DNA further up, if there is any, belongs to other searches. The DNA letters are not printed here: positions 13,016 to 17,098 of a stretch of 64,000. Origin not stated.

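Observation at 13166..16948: ftsZ frame stays open through a 748-codon hyper-acidic upstream extension that has its own SD/ATG: two FtsZ isoforms, or a fused novel division protein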

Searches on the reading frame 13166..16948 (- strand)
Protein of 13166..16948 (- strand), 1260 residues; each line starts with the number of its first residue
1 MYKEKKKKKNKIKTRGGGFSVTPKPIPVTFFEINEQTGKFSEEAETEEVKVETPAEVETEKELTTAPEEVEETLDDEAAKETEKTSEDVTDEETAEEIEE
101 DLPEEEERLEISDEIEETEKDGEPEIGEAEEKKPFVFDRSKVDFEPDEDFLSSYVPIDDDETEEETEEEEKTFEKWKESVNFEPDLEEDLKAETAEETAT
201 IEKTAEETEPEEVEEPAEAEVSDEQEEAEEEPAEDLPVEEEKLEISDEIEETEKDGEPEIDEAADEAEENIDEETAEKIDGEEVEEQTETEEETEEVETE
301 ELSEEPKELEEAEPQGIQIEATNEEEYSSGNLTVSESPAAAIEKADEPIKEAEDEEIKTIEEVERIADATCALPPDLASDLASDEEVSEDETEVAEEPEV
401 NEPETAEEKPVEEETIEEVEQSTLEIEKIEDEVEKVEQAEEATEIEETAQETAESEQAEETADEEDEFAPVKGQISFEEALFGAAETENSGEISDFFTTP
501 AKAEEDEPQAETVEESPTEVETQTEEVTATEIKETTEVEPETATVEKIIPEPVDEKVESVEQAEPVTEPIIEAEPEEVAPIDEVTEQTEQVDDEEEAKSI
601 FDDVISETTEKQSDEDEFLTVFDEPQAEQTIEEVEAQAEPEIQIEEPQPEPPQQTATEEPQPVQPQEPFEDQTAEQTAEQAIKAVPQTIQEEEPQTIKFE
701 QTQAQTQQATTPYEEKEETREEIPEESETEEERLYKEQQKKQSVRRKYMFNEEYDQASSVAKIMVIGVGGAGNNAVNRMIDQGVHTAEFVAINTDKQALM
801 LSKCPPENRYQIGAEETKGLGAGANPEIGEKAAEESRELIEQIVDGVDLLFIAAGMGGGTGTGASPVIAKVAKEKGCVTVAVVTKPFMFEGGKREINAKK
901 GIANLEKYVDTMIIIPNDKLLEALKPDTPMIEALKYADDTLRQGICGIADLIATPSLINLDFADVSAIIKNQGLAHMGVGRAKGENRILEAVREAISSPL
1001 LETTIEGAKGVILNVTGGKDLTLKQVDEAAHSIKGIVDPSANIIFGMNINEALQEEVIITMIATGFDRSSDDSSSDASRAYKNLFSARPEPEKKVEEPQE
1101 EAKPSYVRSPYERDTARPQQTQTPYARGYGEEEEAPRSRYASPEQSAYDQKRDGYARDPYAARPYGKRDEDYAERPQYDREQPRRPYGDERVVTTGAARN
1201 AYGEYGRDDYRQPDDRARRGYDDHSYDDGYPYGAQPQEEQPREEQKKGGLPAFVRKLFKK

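Call 3: search_protein_families(library=pfam, proteins=[window:13166-16948:-], max_evalue=0.01)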
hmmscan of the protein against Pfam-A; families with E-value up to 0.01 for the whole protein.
window:13166-16948:- (1260 aa): 2 families
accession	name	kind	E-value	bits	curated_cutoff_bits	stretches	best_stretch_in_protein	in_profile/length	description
PF00091.31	Tubulin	-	6.6e-49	167.2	33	1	762-923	1-188/190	Tubulin/FtsZ family, GTPase domain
PF12327.13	FtsZ_C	-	5.5e-32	110.4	27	1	973-1067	1-95/95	FtsZ family, C-terminal domain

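Call 8: find_homologous_proteins(query=window:13166-16948:-, max_evalue=1e-10)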
Query window:13166-16948:- (1260 aa): 41 proteins with E <= 1e-10 among 8000 candidates.
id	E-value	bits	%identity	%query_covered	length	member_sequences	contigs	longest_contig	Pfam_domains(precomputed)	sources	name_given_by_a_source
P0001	0.0e+0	1392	63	15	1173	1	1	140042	PF00091.32,PF12327.14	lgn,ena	-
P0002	0.0e+0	1387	60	12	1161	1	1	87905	PF00091.32,PF12327.14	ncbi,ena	-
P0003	0.0e+0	1372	58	12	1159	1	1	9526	PF00091.32,PF12327.14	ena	-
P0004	0.0e+0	1366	71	63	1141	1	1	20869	PF00091.32,PF12327.14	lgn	-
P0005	0.0e+0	1355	69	65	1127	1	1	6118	PF00091.32,PF12327.14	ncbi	-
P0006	0.0e+0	1353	71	64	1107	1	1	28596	PF00091.32,PF12327.14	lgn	-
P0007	0.0e+0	1351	58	15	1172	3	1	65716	PF00091.32,PF12327.14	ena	-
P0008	0.0e+0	1351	72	63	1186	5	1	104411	PF00091.32,PF12327.14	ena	-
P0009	0.0e+0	1348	49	30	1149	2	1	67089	PF00091.32,PF12327.14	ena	-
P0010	0.0e+0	1345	66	75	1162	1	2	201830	PF00091.32,PF12327.14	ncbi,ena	-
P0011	0.0e+0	1344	66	75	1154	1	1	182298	PF00091.32,PF12327.14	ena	-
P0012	0.0e+0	1341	58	12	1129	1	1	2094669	PF00091.32,PF12327.14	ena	-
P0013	0.0e+0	1340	62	12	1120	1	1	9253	PF00091.32,PF12327.14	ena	-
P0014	0.0e+0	1338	72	63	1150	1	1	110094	PF00091.32,PF12327.14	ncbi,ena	-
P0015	0.0e+0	1332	95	3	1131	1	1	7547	PF00091.32,PF12327.14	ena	-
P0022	0.0e+0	1308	59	15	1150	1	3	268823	PF00091.32,PF12327.14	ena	-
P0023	0.0e+0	1308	70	63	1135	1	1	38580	PF00091.32,PF12327.14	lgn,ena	-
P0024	0.0e+0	1307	54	12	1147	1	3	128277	PF00091.32,PF12327.14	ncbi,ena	-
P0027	0.0e+0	1286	66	75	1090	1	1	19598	PF00091.32,PF12327.14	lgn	-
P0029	0.0e+0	1275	71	63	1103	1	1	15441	PF00091.32,PF12327.14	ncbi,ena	-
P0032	2.2e-157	544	26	9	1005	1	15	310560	PF00091.32,PF12327.14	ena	-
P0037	1.4e-155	538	52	42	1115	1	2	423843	PF00091.32,PF12327.14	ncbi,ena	-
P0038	2.4e-155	538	52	42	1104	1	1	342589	PF00091.32,PF12327.14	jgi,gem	-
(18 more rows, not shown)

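Call 11: find_encoding_contigs(protein=P0012, flank=6000, max_places=2)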
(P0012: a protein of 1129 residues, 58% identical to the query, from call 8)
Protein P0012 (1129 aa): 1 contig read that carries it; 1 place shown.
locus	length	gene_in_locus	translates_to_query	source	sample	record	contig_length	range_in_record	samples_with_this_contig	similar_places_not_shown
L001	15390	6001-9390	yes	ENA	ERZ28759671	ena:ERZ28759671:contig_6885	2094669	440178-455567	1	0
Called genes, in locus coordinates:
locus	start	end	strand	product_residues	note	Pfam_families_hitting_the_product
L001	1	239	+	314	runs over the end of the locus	PF10555:MraY_sig1 (weak), PF00953:Glycos_transf_4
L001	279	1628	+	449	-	PF21799:MurD-like_N (weak), PF08245:Mur_ligase_M, PF02875:Mur_ligase_C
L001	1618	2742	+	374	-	PF01098:FTSW_RODA_SPOVE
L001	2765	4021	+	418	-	PF00275:EPSP_synthase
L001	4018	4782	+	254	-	-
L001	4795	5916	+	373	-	PF11104:PilM_2 (faint), PF14450:FtsA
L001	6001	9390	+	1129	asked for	PF00091:Tubulin, PF12327:FtsZ_C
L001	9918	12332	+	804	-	-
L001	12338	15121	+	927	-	-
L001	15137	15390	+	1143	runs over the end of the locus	PF01580:FtsK_SpoIIIE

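Call 12: find_encoding_contigs(protein=P0037, flank=6000, max_places=2)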
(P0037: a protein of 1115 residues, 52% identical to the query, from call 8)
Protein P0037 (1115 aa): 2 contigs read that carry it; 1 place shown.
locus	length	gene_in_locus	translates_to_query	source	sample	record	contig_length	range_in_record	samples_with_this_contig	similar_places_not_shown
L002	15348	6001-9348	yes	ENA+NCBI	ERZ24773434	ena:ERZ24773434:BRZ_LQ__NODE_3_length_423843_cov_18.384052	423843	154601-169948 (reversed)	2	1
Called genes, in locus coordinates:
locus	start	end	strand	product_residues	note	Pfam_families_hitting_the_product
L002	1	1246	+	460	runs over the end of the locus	PF21799:MurD-like_N (weak), PF08245:Mur_ligase_M, PF02875:Mur_ligase_C (weak)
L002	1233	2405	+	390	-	PF01098:FTSW_RODA_SPOVE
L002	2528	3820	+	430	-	PF00275:EPSP_synthase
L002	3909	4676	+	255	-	-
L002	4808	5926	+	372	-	PF14450:FtsA (faint), PF11104:PilM_2 (weak)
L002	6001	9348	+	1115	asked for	PF00091:Tubulin, PF12327:FtsZ_C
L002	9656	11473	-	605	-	PF00009:GTP_EFTU, PF01926:MMR_HSR1 (weak), PF03144:GTP_EFTU_D2, PF00679:EFG_C, PF21018:BipA_C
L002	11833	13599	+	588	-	PF00664:ABC_membrane, PF00005:ABC_tran, PF02463:SMC_N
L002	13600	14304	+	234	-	PF00583:Acetyltransf_1 (weak)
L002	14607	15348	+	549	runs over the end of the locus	PF06418:CTP_synth_N, PF00117:GATase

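Call 13: find_encoding_contigs(protein=P0032, flank=6000, max_places=2)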
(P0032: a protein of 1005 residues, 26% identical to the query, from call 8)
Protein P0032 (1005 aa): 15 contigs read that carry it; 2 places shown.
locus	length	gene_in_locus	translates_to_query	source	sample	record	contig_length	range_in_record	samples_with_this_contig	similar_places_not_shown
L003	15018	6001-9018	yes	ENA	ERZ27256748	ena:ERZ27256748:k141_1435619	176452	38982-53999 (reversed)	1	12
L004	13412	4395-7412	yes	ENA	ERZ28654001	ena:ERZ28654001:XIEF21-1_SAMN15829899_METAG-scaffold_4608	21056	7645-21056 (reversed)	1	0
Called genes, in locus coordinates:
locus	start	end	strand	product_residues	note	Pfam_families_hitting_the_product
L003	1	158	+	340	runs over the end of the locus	PF00953:Glycos_transf_4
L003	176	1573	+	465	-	PF08245:Mur_ligase_M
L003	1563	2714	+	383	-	PF01098:FTSW_RODA_SPOVE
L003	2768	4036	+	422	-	PF00275:EPSP_synthase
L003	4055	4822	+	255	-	-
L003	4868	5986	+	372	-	PF11104:PilM_2 (faint), PF06723:MreB_Mbl (weak), PF14450:FtsA (weak)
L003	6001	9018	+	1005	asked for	PF00091:Tubulin, PF12327:FtsZ_C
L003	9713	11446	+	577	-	PF00501:AMP-binding, PF13193:AMP-binding_C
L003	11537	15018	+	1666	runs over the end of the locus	PF13472:Lipase_GDSL_2 (faint)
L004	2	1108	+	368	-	?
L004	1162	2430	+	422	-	PF00275:EPSP_synthase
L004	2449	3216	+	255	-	-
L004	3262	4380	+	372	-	PF11104:PilM_2 (faint), PF06723:MreB_Mbl (weak), PF14450:FtsA (weak)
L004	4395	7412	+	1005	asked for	PF00091:Tubulin, PF12327:FtsZ_C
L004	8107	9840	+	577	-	PF00501:AMP-binding, PF13193:AMP-binding_C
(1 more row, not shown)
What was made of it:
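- On FtsZ (cell-division tubulin homologue): The order is the same in relatives (calls 11-13).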

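Call 15: find_related_loci(query=window:13166-16948:-, collection=genome_contigs, flank=4000)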
Query window:13166-16948:- (1260 aa) in genome_contigs; peptide patterns used: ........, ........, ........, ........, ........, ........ (x = any residue, [..] = any of these).
305 stretches matched a pattern; 5 encode a relative of the query (tblastn E <= 1e-3); 5 distinct loci.
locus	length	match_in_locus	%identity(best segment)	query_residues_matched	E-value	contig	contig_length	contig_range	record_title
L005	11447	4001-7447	66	14-1260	0e+0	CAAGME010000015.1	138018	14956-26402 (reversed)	MAG TPA_asm: Clostridia bacterium, isolate HGM11422, WGS project CAAGME010000000 data, contig: SRS476518_87_k119_28203,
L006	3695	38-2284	73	492-1260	0e+0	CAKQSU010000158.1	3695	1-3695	MAG: uncultured Clostridia bacterium isolate REFINED_METABAT215_TOP10_CONTIGS_1500_ASSEMBLY_K77_MERGED__Hadza_MoBio_hadz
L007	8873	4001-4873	50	774-1066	2e-72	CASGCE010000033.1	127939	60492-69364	uncultured bacterium isolate SI.B5.metabat-bins.116 genome assembly, contig: SI.B5.metabat-bins.116.fa_k141_378333, whol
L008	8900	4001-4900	51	762-1062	8e-69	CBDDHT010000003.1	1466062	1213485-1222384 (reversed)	MAG: Methyloligellaceae bacterium isolate c3c507ba-ec01-4e02-bce8-0f298382d81c genome assembly, contig: contig_3, whole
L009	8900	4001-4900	51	762-1062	5e-68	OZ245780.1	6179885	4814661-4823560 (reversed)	MAG: Methyloligellaceae bacterium isolate e8f213a8-9c07-40cb-8a79-f3adc64ccac1 genome assembly, chromosome: 1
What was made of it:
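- Tried and rejected: The genome_contigs scan gave two species representatives, labelled only "Clostridia bacterium" (call 15).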

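Call 18: list_cluster_members(proteins=[P0002, P0005, P0010, P0014, P0024, P0029, P0037, P0038])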
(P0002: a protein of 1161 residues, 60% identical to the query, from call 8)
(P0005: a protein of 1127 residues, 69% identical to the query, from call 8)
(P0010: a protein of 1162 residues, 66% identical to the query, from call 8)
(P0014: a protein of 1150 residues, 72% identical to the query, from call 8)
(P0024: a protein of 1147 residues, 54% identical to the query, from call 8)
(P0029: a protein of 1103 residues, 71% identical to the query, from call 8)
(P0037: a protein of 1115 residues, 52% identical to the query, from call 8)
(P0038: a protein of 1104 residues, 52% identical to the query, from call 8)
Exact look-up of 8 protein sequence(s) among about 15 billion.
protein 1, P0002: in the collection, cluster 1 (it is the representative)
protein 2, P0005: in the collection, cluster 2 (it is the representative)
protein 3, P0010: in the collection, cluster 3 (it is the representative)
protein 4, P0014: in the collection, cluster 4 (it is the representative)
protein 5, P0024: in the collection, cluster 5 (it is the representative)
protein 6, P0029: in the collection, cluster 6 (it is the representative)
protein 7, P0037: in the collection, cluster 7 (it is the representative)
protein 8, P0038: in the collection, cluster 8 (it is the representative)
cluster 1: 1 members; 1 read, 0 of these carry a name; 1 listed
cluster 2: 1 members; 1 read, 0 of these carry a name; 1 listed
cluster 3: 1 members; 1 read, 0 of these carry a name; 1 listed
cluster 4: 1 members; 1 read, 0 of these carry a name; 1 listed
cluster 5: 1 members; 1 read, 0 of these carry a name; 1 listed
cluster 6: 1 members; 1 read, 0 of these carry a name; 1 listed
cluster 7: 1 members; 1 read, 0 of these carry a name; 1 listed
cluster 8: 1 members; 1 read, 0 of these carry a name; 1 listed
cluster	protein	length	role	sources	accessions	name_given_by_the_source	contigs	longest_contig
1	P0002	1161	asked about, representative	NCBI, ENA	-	-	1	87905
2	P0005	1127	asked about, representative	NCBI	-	-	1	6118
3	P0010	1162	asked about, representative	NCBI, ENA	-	-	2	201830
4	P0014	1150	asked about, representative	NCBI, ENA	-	-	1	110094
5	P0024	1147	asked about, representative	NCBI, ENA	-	-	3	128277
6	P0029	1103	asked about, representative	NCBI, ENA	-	-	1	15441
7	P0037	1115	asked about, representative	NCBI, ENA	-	-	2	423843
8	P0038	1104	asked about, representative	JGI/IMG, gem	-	-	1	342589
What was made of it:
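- Tried and rejected: Finer taxonomy could not be obtained, and list_cluster_members returned no names (call 18).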

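Call 23: find_related_loci(query=window:13166-16948:-, collection=metagenome_contigs, flank=1500)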
Query window:13166-16948:- (1260 aa) in metagenome_contigs; peptide patterns used: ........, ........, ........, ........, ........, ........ (x = any residue, [..] = any of these).
533 stretches matched a pattern; 3 encode a relative of the query (tblastn E <= 1e-3); 3 distinct loci.
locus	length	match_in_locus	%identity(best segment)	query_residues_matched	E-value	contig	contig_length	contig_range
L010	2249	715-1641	51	757-1066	1e-89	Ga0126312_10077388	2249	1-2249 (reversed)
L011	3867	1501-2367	47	779-1068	2e-62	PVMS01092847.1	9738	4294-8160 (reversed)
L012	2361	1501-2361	83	14-322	9e-59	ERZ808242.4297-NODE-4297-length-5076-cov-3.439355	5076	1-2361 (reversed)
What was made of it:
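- Tried and rejected: The metagenome_contigs scan with the window protein gave only one truncated relevant locus, L012 (call 23).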

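Call 25: find_encoding_contigs(protein=P0008, flank=1500, max_places=1)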
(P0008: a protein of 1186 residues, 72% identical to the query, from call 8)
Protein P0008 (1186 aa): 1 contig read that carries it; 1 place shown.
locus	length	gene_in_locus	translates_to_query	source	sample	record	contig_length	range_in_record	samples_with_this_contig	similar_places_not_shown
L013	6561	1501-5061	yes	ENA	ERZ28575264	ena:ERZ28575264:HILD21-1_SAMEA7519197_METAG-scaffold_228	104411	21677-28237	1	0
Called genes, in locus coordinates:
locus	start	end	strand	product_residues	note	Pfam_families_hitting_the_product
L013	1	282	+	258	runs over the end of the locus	-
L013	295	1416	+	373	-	PF11104:PilM_2 (faint), PF14450:FtsA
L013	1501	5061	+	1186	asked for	PF00091:Tubulin, PF12327:FtsZ_C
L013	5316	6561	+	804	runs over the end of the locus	-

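Call 26: find_encoding_contigs(protein=P0023, flank=1500, max_places=1)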
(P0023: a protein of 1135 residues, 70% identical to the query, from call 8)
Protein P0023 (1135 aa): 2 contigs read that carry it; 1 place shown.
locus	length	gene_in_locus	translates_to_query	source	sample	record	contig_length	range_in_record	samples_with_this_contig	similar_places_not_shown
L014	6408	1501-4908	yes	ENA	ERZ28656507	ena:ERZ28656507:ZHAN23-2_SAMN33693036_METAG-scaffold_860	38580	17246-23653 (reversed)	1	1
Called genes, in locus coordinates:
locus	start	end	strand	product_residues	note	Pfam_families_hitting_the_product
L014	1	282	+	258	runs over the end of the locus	-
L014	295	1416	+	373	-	PF11104:PilM_2 (faint), PF14450:FtsA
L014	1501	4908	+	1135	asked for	PF00091:Tubulin, PF12327:FtsZ_C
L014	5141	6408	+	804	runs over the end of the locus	-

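Call 27: find_encoding_contigs(protein=P0022, flank=1500, max_places=1)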
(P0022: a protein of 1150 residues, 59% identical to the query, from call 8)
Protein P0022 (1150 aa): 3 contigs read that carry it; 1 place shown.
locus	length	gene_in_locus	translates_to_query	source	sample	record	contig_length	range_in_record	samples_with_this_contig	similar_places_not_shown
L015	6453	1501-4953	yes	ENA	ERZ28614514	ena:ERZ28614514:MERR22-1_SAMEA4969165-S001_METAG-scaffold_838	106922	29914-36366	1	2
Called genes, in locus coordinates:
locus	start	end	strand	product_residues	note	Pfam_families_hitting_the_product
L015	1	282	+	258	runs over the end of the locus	-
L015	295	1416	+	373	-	PF11104:PilM_2 (faint), PF14450:FtsA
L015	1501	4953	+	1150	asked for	PF00091:Tubulin, PF12327:FtsZ_C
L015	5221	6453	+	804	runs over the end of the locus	-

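Call 28: find_encoding_contigs(protein=P0027, flank=1500, max_places=1)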
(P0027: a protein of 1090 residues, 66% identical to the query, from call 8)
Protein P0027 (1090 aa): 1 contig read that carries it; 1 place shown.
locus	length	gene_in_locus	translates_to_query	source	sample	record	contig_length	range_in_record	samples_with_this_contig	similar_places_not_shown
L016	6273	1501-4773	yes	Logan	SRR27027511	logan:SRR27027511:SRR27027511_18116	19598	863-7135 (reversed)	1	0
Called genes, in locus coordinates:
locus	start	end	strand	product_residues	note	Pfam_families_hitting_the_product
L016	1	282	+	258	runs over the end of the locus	-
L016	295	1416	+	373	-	PF11104:PilM_2 (faint), PF14450:FtsA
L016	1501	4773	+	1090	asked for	PF00091:Tubulin, PF12327:FtsZ_C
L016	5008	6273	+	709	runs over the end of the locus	?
